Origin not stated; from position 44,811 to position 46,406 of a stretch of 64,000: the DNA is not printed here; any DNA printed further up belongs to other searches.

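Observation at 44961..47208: Dedicated MurA-MurB paralog pair embedded in a Wzx/Wzy polysaccharide cluster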

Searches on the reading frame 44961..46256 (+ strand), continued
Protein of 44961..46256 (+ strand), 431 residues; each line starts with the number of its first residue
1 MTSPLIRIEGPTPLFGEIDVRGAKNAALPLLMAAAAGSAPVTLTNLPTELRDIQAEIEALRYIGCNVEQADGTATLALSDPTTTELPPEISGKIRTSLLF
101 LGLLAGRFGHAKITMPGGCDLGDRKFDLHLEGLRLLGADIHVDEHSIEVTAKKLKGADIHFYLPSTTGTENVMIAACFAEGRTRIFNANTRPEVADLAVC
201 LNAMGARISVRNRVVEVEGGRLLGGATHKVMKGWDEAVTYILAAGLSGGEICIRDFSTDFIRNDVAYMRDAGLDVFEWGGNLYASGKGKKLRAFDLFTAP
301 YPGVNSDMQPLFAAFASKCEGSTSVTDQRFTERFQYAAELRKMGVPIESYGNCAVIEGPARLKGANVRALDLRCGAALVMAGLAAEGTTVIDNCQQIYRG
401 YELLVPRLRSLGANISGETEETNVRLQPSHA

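Call 27: find_related_loci(query=window:44961-46256:+, collection=genome_contigs, flank=6000)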
Query window:44961-46256:+ (431 aa) in genome_contigs; peptide patterns used: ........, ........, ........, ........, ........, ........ (x = any residue, [..] = any of these).
224 stretches matched a pattern; 189 encode a relative of the query (tblastn E <= 1e-3); the best 80 are kept; 80 distinct loci.
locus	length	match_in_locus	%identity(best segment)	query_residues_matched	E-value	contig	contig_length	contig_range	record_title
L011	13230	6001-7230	69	6-415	0e+0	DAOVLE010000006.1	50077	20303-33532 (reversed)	MAG TPA_asm: Phycisphaerales bacterium isolate CSMAG_1437 CSMAG_1437_k141_1477106_length_50077_cov_17.3481, whole genome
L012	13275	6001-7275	67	3-426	0e+0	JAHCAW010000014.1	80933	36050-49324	MAG: Candidatus Sumerlaeia bacterium isolate ACE_SUM1 SUM1_14, whole genome shotgun sequence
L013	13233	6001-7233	62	8-418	1e-180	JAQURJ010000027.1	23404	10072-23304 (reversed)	MAG: Phycisphaerae bacterium isolate STD1_70 NODE_4691_length_23404_cov_3.862182_Sandtown_D1, whole genome shotgun seque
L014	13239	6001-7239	63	1-415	2e-180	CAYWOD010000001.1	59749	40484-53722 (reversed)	MAG TPA_asm: uncultured Pirellulales bacterium isolate SRP068000_co1_578 genome assembly, contig: NODE_373_length_59749_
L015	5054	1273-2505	64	6-416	0e+0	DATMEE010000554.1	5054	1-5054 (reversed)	MAG TPA_asm: Phycisphaerae bacterium isolate SMAG_U13427 k141_1497003, whole genome shotgun sequence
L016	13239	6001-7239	58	8-420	2e-160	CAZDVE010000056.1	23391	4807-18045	MAG TPA_asm: uncultured Pirellulales bacterium isolate binchicken_co116_18 genome assembly, contig: NODE_1995_length_233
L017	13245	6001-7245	65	8-420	0e+0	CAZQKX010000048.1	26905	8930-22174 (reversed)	MAG TPA_asm: uncultured Pirellulales bacterium isolate SRP167671_co1_135 genome assembly, contig: NODE_2015_length_26905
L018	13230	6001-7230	52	5-415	2e-141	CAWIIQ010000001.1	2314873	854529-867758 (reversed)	MAG: Candidatus Krumholzibacteria bacterium isolate MFD03804.bin.1.34 genome assembly, contig: contig_15583, whole genom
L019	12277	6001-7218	53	8-414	7e-141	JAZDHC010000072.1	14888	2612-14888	MAG: Candidatus Desantisbacteria bacterium isolate MEGAHIT-group-0.297 k141_13958862, whole genome shotgun sequence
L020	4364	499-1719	52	8-415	5e-139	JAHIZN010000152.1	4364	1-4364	MAG: bacterium isolate Modern_marine.mb.176 Modern_marine.mb.176_k141_749606, whole genome shotgun sequence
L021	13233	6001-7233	50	5-416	2e-131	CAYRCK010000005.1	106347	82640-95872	MAG TPA_asm: uncultured bacterium isolate binchicken_co334_246 genome assembly, contig: NODE_221_length_106347_cov_7.576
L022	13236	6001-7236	50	5-415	3e-130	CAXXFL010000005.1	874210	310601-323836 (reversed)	MAG: bacterium isolate 752fb81a-13fd-4ee9-82f2-ea19cd7f7e31 genome assembly, contig: contig_5, whole genome shotgun sequ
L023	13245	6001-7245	50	2-416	6e-123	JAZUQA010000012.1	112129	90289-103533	MAG: Acutalibacteraceae bacterium isolate T1900044861_TS20190327.MAGScoT_cleanbin_000010 SGB_3101_k141_1881819, whole ge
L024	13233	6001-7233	49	5-416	5e-121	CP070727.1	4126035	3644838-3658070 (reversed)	MAG: bacterium isolate bin44 chromosome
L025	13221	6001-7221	48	14-418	2e-113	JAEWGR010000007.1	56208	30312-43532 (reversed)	MAG: Bacillota bacterium isolate OH_PBlB_39 k127_178109, whole genome shotgun sequence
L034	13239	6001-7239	38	1-415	4e-88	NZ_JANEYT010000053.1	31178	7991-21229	Photobacterium pectinilyticum strain ZSDE20 NODE_53_length_31178_cov_49.045368, whole genome shotgun sequence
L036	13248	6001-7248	40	8-421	8e-88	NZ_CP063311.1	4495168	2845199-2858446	Anabaenopsis elenkinii CCIBt3563 chromosome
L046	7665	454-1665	40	14-415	3e-86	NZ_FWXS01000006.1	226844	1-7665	Moheibacter sediminis strain CGMCC 1.12708, whole genome shotgun sequence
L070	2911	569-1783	40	12-415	1e-84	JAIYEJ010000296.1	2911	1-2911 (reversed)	MAG: Methylotenera sp. isolate H1_MAG_00063 pond_H1_MAG_00063_000000000161, whole genome shotgun sequence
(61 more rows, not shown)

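Call 37: search_dna_similar(query=window:44961-46256:+, collection=plasmids, mode=protein, max_rows=25)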
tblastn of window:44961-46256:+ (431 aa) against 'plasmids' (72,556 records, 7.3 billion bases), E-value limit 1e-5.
Records with a match: 141; places in all: 149; records where one place covers at least 80% of the query: 132.
Best place of each record, by identity: <60% 141.
By first word of the organism name: Streptomyces 30; Rhizobium 20; Neorhizobium 5; Acinetobacter 5; Sinorhizobium 5; Escherichia 4; Pseudochrobactrum 4; Riemerella 4; Burkholderia 4; Klebsiella 3; and 44 more.
By predicted mobility (MOB-suite, as given by PLSDB): non-mobilizable 120; mobilizable 16; conjugative 5.
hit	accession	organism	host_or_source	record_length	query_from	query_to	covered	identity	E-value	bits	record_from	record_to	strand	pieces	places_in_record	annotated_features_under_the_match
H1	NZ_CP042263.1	Qingshengfaniella alkalisoli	cell culture,saline soil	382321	14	419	94%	40.6%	2e-66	237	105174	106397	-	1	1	UDP-N-acetylglucosamine 1-carboxyvinyltransferase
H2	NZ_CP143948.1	Agathobacter rectalis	Homo sapiens,cell culture,fecal sample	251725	8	425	97%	38.6%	2e-67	240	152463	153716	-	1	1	UDP-N-acetylglucosamine 1-carboxyvinyltransferase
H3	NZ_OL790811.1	Proteus mirabilis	-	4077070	7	415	95%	38.2%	2e-57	211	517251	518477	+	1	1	none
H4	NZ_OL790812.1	Proteus mirabilis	-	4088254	7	415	95%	38.2%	2e-57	211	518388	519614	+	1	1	none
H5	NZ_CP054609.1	Paenibacillus cellulosilyticus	cell culture,soil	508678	8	416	95%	38.0%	3e-53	199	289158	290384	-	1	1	murA: UDP-N-acetylglucosamine 1-carboxyvinyltransferase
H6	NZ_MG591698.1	Escherichia coli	Homo sapiens,feces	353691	7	415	95%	38.0%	6e-58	212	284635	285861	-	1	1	murA: UDP-N-acetylglucosamine 1-carboxyvinyltransferase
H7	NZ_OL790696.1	Escherichia coli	-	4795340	7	415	95%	38.0%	6e-58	212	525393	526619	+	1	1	none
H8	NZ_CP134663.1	Escherichia coli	Larus michahellis,bacteria,cloaca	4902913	7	415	95%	38.0%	6e-58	212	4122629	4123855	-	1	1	none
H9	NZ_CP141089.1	Escherichia coli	Homo sapiens,Infected Human Urine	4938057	7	415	95%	38.0%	6e-58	212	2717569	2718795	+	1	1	none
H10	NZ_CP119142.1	Neisseria gonorrhoeae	Homo sapiens,whole organism,synovial ...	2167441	6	415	95%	37.8%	1e-54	202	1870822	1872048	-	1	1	none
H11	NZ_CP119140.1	Neisseria gonorrhoeae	Homo sapiens,whole organism,blood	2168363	6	415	95%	37.8%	1e-54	202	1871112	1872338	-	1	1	none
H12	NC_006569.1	Ruegeria pomeroyi DSS-3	-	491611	6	415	95%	37.7%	7e-60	218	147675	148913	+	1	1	murA: UDP-N-acetylglucosamine 1-carboxyvinyltransferase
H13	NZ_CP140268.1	Priestia megaterium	Single cell,ginseng rhizosphere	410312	6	431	99%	36.2%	2e-50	191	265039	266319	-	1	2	murA: UDP-N-acetylglucosamine 1-carboxyvinyltransferase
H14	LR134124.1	Klebsiella aerogenes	not available: to be reported later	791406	7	415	95%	37.7%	8e-59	215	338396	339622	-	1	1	murA: UDP-N-acetylglucosamine 1-carboxyvinyltransferase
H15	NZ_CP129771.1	Klebsiella pneumoniae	Homo sapiens,whole organism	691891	7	416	95%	37.6%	3e-59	216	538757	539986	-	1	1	murA: UDP-N-acetylglucosamine 1-carboxyvinyltransferase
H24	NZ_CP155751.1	Sphingomonas parapaucimobilis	Chinese cabbage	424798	6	415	95%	37.3%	8e-54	200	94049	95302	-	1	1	murA: UDP-N-acetylglucosamine 1-carboxyvinyltransferase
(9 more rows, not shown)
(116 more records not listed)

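Call 39: get_annotated_region(hit=H1, flank=8000)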
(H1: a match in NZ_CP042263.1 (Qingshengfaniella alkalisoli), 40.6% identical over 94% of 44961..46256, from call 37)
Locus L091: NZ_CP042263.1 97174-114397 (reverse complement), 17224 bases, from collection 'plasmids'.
description: Qingshengfaniella alkalisoli strain LN3S51 plasmid unnamed2, complete sequence
organism: Qingshengfaniella alkalisoli (NCBI taxid 2599296)
taxonomy: Bacteria; Pseudomonadota; Alphaproteobacteria; Rhodobacterales; Paracoccaceae; Qingshengfaniella; Qingshengfaniella alkalisoli
host: -; source: cell culture,saline soil; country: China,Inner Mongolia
typing (MOB-suite, as given by PLSDB): non-mobilizable
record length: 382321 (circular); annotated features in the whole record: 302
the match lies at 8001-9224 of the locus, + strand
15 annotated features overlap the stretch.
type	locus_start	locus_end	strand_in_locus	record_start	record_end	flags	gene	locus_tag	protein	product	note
CDS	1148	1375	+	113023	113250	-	-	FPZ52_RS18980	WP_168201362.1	hypothetical protein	-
CDS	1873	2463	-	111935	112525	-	-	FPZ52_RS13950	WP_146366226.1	TetR/AcrR family transcriptional regulator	GO:0006355 - regulation of DNA-templated transcription [Evidence IEA]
CDS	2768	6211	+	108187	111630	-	putA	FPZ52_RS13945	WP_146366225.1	bifunctional proline dehydrogenase/L-glutamate gamma-semialdehyde dehydrogenase PutA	GO:0010133 - proline catabolic process to glutamate [Evidence IEA]; GO:0006355 - regulation of DNA-templated ...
CDS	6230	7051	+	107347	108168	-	proC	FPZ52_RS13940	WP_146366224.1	pyrroline-5-carboxylate reductase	GO:0006561 - proline biosynthetic process [Evidence IEA]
CDS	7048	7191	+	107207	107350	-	-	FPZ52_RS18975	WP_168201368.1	hypothetical protein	-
CDS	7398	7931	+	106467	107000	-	-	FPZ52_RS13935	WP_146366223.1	hypothetical protein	-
CDS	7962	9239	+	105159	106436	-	-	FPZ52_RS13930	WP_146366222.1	UDP-N-acetylglucosamine 1-carboxyvinyltransferase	GO:0007049 - cell cycle [Evidence IEA]; GO:0051301 - cell division [Evidence IEA]; GO:0071555 - cell wall organization ...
CDS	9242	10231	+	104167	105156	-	murB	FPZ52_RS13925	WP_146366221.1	UDP-N-acetylmuramate dehydrogenase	GO:0009252 - peptidoglycan biosynthetic process [Evidence IEA]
CDS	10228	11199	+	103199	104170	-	-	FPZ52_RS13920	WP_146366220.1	glycosyltransferase family 2 protein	-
CDS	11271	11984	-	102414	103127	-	-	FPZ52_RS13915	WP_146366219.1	ribonuclease activity regulator RraA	-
CDS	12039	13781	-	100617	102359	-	araD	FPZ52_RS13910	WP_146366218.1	L-arabinonate dehydratase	-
CDS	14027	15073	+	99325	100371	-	-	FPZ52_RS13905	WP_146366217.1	ABC transporter substrate-binding protein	-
CDS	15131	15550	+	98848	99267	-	-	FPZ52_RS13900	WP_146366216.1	tripartite tricarboxylate transporter TctB family protein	-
CDS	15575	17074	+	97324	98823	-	-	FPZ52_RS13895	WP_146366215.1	tripartite tricarboxylate transporter permease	-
CDS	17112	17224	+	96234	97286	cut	-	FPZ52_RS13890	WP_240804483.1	LacI family DNA-binding transcriptional regulator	-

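Call 40: get_annotated_region(hit=H2, flank=8000)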
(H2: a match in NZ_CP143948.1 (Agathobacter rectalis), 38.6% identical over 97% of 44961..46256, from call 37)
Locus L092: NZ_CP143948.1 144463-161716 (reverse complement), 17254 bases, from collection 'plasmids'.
description: Agathobacter rectalis strain DFI.5.28 plasmid unnamed1, complete sequence
organism: Agathobacter rectalis (NCBI taxid 39491)
taxonomy: Bacteria; Bacillota; Clostridia; Lachnospirales; Lachnospiraceae; Agathobacter; Agathobacter rectalis
host: -; source: Homo sapiens,cell culture,fecal sample; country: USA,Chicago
typing (MOB-suite, as given by PLSDB): non-mobilizable
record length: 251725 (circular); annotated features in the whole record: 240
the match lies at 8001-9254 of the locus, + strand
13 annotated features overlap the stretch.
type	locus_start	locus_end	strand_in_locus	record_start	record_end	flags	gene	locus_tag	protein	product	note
CDS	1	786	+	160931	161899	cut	-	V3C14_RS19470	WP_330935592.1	hypothetical protein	-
CDS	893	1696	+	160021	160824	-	-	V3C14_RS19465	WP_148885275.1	DNA glycosylase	GO:0006289 - nucleotide-excision repair [Evidence IEA]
CDS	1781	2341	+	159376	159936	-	pth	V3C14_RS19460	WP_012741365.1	aminoacyl-tRNA hydrolase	GO:0006412 - translation [Evidence IEA]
CDS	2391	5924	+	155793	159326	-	mfd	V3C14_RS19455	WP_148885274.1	transcription-repair coupling factor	GO:0006281 - DNA repair [Evidence IEA]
CDS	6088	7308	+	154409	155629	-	-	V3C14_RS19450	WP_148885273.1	peptidyl-prolyl cis-trans isomerase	-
CDS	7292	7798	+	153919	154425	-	-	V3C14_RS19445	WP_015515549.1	shikimate kinase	GO:0008652 - amino acid biosynthetic process [Evidence IEA]; GO:0009073 - aromatic amino acid family biosynthetic ...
CDS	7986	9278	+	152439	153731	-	-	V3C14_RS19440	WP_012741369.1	UDP-N-acetylglucosamine 1-carboxyvinyltransferase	GO:0019277 - UDP-N-acetylgalactosamine biosynthetic process [Evidence IEA]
CDS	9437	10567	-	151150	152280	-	-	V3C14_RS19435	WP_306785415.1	HD domain-containing phosphohydrolase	-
CDS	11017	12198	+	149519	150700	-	metK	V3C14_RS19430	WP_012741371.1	methionine adenosyltransferase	GO:0006556 - S-adenosylmethionine biosynthetic process [Evidence IEA]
CDS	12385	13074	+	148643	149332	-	-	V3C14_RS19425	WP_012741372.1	response regulator transcription factor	GO:0000160 - phosphorelay signal transduction system [Evidence IEA]; GO:0006355 - regulation of DNA-templated ...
CDS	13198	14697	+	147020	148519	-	-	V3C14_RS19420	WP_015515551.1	HAMP domain-containing sensor histidine kinase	GO:0007165 - signal transduction [Evidence IEA]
CDS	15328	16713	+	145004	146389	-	-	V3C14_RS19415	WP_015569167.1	MATE family efflux transporter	GO:0009410 - response to xenobiotic stimulus [Evidence IEA]; GO:0006855 - xenobiotic transmembrane transport [Evidence ...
CDS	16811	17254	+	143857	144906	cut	rsmH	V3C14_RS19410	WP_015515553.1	16S rRNA (cytosine(1402)-N(4))-methyltransferase RsmH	-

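Call 41: get_annotated_region(hit=H6, flank=1500)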
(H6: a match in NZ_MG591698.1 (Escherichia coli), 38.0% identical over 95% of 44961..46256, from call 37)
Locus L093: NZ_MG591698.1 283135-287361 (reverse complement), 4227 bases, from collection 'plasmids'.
description: Escherichia coli strain PN43 plasmid unnamed, complete sequence
organism: Escherichia coli (NCBI taxid 562)
taxonomy: Bacteria; Pseudomonadota; Gammaproteobacteria; Enterobacterales; Enterobacteriaceae; Escherichia; Escherichia coli
host: -; source: Homo sapiens,feces; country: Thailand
typing (MOB-suite, as given by PLSDB): non-mobilizable
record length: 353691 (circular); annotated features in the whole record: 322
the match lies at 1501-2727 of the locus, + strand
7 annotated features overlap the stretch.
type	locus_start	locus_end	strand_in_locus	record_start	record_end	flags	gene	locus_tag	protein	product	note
CDS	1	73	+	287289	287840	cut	mlaD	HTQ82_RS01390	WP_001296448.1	outer membrane lipid asymmetry maintenance protein MlaD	GO:0015914 - phospholipid transport [Evidence IEA]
CDS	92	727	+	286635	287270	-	mlaC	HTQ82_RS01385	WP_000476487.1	phospholipid-binding protein MlaC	-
CDS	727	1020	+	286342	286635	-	mlaB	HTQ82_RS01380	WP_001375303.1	lipid asymmetry maintenance protein MlaB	-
CDS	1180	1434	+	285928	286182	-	ibaG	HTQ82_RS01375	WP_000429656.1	BolA family iron metabolism protein IbaG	-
CDS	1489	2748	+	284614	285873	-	murA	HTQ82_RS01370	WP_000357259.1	UDP-N-acetylglucosamine 1-carboxyvinyltransferase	GO:0009252 - peptidoglycan biosynthetic process [Evidence IEA]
CDS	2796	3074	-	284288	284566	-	sfsB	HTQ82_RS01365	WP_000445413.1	DNA-binding transcriptional regulator SfsB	-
CDS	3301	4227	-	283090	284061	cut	ispB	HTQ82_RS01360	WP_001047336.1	octaprenyl diphosphate synthase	GO:0008299 - isoprenoid biosynthetic process [Evidence IEA]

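Call 42: get_annotated_region(hit=H10, flank=1000)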
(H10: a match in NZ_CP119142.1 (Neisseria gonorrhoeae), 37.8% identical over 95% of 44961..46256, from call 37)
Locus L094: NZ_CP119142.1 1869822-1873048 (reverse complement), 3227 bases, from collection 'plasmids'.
description: Neisseria gonorrhoeae strain 2022NG-0032 plasmid p2022NG-0032_1, complete sequence
organism: Neisseria gonorrhoeae (NCBI taxid 485)
taxonomy: Bacteria; Pseudomonadota; Betaproteobacteria; Neisseriales; Neisseriaceae; Neisseria; Neisseria gonorrhoeae
host: -; source: Homo sapiens,whole organism,synovial fluid; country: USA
typing (MOB-suite, as given by PLSDB): non-mobilizable
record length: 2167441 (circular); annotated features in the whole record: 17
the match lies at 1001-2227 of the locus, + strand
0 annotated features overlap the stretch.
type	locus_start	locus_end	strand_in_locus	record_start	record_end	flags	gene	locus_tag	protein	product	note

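Call 43: get_annotated_region(hit=H13, flank=3000)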
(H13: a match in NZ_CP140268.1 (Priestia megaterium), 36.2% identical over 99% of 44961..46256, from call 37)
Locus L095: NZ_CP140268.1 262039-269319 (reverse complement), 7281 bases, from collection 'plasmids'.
description: Priestia megaterium strain CACC119 plasmid p2_CACC119, complete sequence
organism: Priestia megaterium (NCBI taxid 1404)
taxonomy: Bacteria; Bacillota; Bacilli; Bacillales; Bacillaceae; Priestia; Priestia megaterium
host: -; source: Single cell,ginseng rhizosphere; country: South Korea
typing (MOB-suite, as given by PLSDB): non-mobilizable
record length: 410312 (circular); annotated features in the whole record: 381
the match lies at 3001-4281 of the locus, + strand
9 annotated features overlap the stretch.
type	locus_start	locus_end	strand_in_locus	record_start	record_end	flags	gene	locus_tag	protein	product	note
CDS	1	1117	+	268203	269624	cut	atpD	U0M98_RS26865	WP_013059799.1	F0F1 ATP synthase subunit beta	GO:0015986 - proton motive force-driven ATP synthesis [Evidence IEA]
CDS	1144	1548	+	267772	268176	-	-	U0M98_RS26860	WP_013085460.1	F0F1 ATP synthase subunit epsilon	GO:0015986 - proton motive force-driven ATP synthesis [Evidence IEA]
CDS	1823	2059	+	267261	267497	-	-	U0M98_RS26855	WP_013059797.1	DUF1146 family protein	-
CDS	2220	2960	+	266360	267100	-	-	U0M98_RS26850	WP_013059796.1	YwmB family TATA-box binding protein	-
CDS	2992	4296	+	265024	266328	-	murA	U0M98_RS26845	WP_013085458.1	UDP-N-acetylglucosamine 1-carboxyvinyltransferase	GO:0009252 - peptidoglycan biosynthetic process [Evidence IEA]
CDS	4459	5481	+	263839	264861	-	spoIID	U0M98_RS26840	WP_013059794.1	stage II sporulation protein D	GO:0030436 - asexual sporulation [Evidence IEA]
CDS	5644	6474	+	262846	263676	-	-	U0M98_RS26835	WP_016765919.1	M23 family metallopeptidase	GO:0006508 - proteolysis [Evidence IEA]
CDS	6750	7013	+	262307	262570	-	spoIIID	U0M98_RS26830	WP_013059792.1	sporulation transcriptional regulator SpoIIID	GO:0030436 - asexual sporulation [Evidence IEA]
CDS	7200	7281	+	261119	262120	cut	-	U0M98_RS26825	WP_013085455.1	rod shape-determining protein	-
